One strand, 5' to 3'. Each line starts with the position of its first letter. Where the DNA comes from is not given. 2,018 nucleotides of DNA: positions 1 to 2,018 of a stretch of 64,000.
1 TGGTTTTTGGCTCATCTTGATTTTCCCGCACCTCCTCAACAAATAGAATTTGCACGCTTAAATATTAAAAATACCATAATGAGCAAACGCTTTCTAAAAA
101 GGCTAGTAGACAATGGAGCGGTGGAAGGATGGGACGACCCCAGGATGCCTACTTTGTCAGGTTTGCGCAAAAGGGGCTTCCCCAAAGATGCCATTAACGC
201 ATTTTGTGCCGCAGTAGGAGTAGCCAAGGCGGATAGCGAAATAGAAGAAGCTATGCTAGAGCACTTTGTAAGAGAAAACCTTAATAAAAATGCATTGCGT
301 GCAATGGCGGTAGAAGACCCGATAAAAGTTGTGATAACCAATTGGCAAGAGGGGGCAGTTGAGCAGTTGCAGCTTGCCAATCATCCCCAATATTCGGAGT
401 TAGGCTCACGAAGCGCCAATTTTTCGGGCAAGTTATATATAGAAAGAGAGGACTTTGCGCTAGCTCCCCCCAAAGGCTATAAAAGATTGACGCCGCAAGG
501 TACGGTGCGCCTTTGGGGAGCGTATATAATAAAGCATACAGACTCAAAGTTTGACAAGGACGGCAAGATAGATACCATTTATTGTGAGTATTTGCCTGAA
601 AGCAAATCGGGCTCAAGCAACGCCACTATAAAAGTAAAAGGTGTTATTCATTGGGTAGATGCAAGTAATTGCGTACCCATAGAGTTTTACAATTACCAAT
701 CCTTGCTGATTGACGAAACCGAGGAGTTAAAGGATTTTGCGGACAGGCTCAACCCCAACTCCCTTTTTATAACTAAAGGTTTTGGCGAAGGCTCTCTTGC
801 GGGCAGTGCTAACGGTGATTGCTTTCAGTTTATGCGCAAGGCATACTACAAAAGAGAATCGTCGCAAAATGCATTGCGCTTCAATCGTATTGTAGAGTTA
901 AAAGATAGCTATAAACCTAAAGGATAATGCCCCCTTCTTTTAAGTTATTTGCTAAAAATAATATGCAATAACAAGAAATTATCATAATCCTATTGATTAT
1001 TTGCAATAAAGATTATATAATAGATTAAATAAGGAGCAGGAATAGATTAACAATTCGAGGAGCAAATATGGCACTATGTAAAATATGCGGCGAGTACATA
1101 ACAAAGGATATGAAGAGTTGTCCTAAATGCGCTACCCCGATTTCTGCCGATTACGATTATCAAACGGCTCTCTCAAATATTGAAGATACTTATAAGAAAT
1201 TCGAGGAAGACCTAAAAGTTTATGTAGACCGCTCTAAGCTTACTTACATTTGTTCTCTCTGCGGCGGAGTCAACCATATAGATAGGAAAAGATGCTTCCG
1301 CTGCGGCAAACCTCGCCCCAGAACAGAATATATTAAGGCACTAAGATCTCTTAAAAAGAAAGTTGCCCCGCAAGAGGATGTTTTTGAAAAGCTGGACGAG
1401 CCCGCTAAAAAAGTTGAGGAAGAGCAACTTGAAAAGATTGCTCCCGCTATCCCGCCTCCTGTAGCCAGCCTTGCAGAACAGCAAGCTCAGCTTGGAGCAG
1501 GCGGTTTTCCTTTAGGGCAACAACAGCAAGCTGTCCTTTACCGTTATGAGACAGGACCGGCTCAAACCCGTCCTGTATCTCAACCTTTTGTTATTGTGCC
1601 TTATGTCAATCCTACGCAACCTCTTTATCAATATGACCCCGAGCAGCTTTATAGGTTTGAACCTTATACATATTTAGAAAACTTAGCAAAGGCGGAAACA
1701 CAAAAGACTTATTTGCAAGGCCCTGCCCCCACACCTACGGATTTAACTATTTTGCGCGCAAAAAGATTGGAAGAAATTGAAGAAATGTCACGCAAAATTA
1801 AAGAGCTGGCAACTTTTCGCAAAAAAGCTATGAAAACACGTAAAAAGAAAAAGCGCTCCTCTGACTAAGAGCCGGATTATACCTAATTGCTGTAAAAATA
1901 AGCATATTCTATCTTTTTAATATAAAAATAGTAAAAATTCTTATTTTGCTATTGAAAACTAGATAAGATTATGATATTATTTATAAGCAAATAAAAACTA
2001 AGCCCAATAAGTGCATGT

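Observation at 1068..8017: Seven co-oriented genes share a ~30-aa Pro/Val/Gln motif (VQP-x-[AS]-[LM]-VPY-x-x-Q-x-Q) that I cannot assign to any known family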

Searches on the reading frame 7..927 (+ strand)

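Call 54: search_protein_families(library=ncbifam, proteins=[window:7-927:+], max_evalue=0.00001)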
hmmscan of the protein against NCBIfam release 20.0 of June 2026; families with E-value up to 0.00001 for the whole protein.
window:7-927:+ (306 aa): 4 families
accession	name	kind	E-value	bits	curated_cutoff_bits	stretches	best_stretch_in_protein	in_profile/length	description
NF011291.0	PRK14703.1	equivalog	5.6e-94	315.9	681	1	4-303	252-557/769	glutamine--tRNA ligase/YqeY domain fusion protein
TIGR00440.1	glnS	equivalog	1.1e-83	281.9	425.8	1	8-302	225-522/524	glutamine--tRNA ligase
NF003169.0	PRK04156.1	equivalog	3.1e-35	121.9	516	1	9-287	323-556/567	glutamate--tRNA ligase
TIGR00463.1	gltX_arch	equivalog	9.8e-26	90.4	401.75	1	11-288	315-550/560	glutamate--tRNA ligase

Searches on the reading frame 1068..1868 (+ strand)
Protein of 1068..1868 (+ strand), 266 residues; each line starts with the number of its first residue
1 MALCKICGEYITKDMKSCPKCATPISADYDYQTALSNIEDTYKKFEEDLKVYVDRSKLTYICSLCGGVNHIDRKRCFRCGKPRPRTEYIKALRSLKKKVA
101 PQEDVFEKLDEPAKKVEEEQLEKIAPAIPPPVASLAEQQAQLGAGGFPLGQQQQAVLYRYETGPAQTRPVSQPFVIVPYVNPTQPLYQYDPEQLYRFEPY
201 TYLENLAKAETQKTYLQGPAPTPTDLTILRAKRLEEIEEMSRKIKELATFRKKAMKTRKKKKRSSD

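Call 3: search_protein_families(library=pfam, proteins=[window:1068-1868:+], max_evalue=1)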
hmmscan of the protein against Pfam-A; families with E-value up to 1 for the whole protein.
window:1068-1868:+ (266 aa): 14 families
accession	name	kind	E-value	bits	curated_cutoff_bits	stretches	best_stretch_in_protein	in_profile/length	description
PF12773.13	DZR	-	5.7e-06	26.8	27.3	1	4-80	1-45/45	Double zinc ribbon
PF18912.6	DZR_2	-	0.00024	21.3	27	2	60-89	22-52/56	Double zinc ribbon domain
PF13248.11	Zn_ribbon_3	-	0.0014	18.5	27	1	4-21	5-22/26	zinc-ribbon domain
PF10083.14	DUF2321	-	0.014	15.5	24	1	3-35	28-57/157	Uncharacterized protein conserved in bacteria (DUF2321)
PF13240.11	Zn_Ribbon_1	-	0.02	15.1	25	1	4-24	2-22/23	zinc-ribbon domain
PF00641.23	Zn_ribbon_RanBP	-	0.021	14.5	27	1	62-84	7-29/30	Zn-finger in Ran binding protein and others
PF23458.2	DUF7130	-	0.12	12.8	35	1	52-88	46-85/89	Domain of unknown function (DUF7130)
PF10005.14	Zn_ribbon_DZR_6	-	0.15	13.2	23.4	0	60-95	2-37/93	zinc-ribbon domain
PF07282.18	Cas12f1-like_TNB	-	0.15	12.7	26.3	0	51-80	20-47/60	Cas12f1-like, TNB domain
PF14392.11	zf-CCHC_4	-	0.15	12.1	27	0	57-76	29-47/49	Zinc knuckle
PF17032.10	Zn_ribbon_15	-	0.36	12.1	28.9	1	4-30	40-67/73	zinc-ribbon family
PF20173.3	ZnF_RZ-type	-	0.36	10.9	27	0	45-81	5-39/54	RZ type zinc finger domain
PF13920.12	zf-C3HC4_3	-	0.6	10.4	27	1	1-26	23-47/49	Zinc finger, C3HC4 type (RING finger)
PF14569.12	zf-UDP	-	0.69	10.4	27.1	1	3-25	37-60/78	Zinc-binding RING-finger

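Call 4: search_protein_families(library=ncbifam, proteins=[window:1068-1868:+], max_evalue=1)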
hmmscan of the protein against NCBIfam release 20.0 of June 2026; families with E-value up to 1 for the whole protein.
window:1068-1868:+ (266 aa): 3 families
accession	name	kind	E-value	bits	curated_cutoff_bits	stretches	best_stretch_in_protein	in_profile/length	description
NF003161.0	PRK04136.1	equivalog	0.029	13.9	54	1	59-82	14-37/49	50S ribosomal protein L40e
NF008616.0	PRK11595.1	equivalog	0.03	13.8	304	0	3-26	22-45/227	DNA utilization protein GntX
NF001669.0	PRK00432.1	equivalog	0.49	10.4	54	0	6-29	17-40/58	30S ribosomal protein S27ae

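Call 61: search_protein_families(library=padloc, proteins=[window:1068-1868:+], max_evalue=0.01)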
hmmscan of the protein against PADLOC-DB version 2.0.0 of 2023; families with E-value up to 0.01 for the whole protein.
window:1068-1868:+ (266 aa): 0 families

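Call 62: search_protein_families(library=phrogs, proteins=[window:1068-1868:+], max_evalue=0.01)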
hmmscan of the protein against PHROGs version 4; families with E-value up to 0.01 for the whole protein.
window:1068-1868:+ (266 aa): 3 families
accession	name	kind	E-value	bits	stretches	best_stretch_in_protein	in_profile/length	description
phrog_4852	-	unknown function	0.00059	20.6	0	1-51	13-64/194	-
phrog_4875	-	unknown function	0.0044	18.2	1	4-51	15-67/77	-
phrog_6586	-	unknown function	0.0096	16.8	1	4-28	6-30/129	-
